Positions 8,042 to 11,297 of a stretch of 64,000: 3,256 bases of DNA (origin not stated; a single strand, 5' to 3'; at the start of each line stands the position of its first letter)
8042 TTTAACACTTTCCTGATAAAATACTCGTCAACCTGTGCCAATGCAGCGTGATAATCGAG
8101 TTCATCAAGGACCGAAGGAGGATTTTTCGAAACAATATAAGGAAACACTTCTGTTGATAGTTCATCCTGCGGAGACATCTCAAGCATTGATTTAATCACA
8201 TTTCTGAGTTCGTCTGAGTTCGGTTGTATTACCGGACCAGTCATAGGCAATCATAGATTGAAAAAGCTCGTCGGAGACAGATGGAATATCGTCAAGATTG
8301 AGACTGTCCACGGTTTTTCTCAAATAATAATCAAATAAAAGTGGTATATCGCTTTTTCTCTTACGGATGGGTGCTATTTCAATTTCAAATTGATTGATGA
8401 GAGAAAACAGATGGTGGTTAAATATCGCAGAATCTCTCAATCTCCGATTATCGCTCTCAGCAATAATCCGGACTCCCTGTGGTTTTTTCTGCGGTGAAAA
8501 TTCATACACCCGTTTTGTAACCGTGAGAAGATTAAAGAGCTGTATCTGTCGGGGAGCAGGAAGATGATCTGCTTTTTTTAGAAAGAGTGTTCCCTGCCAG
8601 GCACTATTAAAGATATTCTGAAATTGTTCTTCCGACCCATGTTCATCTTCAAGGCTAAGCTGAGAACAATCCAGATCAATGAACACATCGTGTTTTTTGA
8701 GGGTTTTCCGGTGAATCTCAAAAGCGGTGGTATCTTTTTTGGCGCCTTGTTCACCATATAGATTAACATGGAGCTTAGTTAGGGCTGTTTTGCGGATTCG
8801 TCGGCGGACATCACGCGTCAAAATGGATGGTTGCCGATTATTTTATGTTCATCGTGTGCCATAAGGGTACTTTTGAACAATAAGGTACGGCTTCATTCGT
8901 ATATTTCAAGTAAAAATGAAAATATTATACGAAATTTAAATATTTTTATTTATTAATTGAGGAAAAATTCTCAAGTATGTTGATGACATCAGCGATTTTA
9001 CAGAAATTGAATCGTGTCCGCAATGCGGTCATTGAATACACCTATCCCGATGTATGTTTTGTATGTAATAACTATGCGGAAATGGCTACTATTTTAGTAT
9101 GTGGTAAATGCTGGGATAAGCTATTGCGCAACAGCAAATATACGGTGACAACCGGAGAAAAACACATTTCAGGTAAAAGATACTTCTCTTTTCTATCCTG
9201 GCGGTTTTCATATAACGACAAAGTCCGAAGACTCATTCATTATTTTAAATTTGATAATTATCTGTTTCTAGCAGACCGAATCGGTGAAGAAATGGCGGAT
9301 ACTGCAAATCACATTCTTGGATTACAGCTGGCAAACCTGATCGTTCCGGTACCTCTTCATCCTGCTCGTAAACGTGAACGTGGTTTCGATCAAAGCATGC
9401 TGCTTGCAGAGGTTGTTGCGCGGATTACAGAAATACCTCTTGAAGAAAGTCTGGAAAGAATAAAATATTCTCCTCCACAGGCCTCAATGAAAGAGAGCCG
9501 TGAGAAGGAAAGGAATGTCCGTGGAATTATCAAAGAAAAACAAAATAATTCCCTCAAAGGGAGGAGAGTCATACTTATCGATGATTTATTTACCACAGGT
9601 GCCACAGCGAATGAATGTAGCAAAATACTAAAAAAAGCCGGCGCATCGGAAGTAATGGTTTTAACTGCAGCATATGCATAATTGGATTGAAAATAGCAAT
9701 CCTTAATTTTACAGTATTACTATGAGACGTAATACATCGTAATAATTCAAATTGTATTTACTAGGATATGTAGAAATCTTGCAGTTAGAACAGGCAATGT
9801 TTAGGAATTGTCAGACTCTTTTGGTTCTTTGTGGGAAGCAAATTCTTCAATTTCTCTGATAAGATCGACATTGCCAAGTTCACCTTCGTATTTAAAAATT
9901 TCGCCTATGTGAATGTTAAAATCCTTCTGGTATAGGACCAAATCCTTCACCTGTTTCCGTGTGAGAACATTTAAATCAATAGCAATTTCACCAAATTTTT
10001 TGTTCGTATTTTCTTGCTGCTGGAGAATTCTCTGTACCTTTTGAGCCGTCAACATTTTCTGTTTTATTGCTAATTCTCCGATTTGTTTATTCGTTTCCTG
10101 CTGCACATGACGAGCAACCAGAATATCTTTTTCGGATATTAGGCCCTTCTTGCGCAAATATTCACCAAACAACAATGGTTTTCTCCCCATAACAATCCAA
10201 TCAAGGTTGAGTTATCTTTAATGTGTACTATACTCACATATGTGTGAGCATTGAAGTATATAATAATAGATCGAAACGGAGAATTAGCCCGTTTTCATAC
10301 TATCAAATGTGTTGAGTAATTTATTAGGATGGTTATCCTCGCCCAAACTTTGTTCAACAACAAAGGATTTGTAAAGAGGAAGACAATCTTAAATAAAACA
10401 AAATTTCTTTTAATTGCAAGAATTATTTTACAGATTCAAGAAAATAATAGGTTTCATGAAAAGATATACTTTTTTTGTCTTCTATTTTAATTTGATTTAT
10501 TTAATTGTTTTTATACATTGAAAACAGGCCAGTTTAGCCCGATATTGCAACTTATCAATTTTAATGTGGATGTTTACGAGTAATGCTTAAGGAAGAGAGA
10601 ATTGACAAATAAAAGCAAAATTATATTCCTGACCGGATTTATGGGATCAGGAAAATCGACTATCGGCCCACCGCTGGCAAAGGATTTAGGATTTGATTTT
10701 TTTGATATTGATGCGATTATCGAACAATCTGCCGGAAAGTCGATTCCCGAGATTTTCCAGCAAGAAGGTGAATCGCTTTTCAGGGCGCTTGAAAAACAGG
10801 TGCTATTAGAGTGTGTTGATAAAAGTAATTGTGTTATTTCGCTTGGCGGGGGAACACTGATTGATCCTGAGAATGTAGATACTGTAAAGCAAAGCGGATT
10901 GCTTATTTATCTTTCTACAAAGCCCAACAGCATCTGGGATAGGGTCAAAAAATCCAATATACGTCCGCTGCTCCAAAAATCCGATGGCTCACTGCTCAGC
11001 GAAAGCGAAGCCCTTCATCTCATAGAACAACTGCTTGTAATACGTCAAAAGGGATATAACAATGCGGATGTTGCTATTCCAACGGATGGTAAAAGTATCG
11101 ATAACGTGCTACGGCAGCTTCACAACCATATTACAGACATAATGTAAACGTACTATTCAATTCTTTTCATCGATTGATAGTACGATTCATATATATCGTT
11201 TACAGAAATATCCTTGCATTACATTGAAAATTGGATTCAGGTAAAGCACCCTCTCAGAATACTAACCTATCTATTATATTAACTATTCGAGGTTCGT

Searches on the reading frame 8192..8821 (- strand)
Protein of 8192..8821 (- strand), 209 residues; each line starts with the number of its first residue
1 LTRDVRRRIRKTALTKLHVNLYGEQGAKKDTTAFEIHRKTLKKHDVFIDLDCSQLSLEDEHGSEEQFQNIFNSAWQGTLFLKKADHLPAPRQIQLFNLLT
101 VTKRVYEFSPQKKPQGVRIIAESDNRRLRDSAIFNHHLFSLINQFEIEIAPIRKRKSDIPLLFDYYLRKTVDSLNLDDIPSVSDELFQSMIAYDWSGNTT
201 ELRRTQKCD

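Call 71: search_protein_families(library=pfam, proteins=[window:8192-8821:-], max_evalue=0.0001)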
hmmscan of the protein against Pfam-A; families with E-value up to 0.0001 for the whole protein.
window:8192-8821:- (209 aa): 3 families
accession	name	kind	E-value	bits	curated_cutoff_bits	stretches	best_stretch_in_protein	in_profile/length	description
PF00158.32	Sigma54_activat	-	3.1e-12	46.9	20.2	1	3-147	9-167/168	Sigma-54 interaction domain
PF25601.1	AAA_lid_14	-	8.2e-10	38.8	27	1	153-205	1-52/87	AAA+ ATPase lid domain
PF14532.12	Sigma54_activ_2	-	6e-09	36.7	25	1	4-151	9-137/138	Sigma-54 interaction domain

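Call 74: list_cluster_members(proteins=[window:8192-8821:-, window:58793-60058:+, window:51325-51807:+, window:50282-51328:+, window:2163-3401:+])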
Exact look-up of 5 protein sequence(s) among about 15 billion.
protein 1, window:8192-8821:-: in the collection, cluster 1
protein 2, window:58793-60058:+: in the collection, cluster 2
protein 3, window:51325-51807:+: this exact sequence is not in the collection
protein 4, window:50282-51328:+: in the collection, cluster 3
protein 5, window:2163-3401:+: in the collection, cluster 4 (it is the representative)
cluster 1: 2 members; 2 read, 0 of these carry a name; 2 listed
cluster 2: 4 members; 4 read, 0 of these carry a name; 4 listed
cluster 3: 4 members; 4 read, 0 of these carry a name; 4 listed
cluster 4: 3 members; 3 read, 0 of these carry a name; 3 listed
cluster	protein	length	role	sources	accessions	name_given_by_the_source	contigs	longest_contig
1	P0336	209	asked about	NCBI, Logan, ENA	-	-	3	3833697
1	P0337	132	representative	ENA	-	-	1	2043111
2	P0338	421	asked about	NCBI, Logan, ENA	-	-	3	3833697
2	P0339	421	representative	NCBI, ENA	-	-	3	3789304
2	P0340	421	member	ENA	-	-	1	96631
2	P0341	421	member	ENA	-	-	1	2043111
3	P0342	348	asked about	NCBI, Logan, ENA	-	-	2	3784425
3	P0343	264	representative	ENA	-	-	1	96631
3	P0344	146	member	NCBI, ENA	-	-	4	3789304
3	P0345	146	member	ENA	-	-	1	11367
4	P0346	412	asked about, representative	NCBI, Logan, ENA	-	-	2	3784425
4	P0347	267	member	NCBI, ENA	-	-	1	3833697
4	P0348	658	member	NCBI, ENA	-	-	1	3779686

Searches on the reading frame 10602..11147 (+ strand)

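Call 71: search_protein_families(library=pfam, proteins=[window:10602-11147:+], max_evalue=0.0001)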
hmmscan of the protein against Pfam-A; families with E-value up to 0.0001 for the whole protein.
window:10602-11147:+ (181 aa): 3 families
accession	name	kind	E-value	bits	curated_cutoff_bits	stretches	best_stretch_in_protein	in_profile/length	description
PF01202.28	SKI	-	9.3e-42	143.3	22.1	1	14-176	1-157/159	Shikimate kinase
PF13238.12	AAA_18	-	4.8e-07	30.7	29.4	1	8-119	1-112/128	AAA domain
PF13189.12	Cytidylate_kin2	-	2.2e-05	25.2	28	0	7-49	1-43/176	Cytidylate kinase-like family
